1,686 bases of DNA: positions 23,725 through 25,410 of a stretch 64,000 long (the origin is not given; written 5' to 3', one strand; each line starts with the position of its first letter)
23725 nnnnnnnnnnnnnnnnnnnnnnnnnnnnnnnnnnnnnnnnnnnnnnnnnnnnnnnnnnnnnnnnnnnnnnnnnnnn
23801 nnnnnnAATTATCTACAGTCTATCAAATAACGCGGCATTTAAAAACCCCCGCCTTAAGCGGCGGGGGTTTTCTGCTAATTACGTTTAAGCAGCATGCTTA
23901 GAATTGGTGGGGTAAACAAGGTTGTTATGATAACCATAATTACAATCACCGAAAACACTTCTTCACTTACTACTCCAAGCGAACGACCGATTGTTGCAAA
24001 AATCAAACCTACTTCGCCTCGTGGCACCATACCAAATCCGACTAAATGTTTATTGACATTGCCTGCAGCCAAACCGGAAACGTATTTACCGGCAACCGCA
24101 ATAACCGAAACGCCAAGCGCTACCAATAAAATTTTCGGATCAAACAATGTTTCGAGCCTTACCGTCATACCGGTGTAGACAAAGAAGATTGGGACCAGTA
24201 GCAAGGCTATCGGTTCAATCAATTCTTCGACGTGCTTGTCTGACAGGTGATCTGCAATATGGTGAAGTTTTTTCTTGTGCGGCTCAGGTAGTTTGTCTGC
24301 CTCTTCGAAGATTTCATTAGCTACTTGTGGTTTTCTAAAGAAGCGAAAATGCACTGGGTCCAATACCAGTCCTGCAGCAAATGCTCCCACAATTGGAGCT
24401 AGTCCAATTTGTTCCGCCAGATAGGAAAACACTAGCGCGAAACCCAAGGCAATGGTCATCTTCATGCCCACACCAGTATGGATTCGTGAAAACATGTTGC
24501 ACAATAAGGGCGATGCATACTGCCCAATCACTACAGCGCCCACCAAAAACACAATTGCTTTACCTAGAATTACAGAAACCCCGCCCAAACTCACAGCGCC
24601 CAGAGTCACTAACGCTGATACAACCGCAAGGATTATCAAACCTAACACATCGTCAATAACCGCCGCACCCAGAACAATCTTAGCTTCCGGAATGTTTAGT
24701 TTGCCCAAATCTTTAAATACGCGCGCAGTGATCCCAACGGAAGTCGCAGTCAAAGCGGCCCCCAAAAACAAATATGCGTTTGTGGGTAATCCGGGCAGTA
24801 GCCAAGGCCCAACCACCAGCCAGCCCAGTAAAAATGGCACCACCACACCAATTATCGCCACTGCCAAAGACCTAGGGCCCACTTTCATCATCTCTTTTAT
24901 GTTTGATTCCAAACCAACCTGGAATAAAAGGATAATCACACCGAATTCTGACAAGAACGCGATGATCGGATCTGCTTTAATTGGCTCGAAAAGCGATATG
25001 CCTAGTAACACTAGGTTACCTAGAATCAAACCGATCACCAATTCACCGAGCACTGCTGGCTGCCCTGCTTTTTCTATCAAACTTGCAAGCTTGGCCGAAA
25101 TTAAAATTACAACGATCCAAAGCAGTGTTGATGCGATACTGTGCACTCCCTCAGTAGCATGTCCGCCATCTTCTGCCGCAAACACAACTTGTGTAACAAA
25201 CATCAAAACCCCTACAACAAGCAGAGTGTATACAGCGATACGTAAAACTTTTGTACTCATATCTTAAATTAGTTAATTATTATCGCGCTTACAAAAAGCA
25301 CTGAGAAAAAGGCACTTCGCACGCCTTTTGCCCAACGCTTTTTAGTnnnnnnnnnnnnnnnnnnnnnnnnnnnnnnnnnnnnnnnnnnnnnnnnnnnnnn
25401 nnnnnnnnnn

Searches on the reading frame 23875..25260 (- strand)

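Call 52: search_protein_families(library=pfam, proteins=[window:23875-25260:-], max_evalue=0.00001)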
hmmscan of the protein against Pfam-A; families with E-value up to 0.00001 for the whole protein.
window:23875-25260:- (461 aa): 1 family
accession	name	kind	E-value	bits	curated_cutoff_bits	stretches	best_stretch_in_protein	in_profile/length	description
PF00999.27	Na_H_Exchanger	-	2.7e-58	198.1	26.2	2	53-302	4-244/375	Sodium/hydrogen exchanger, transmembrane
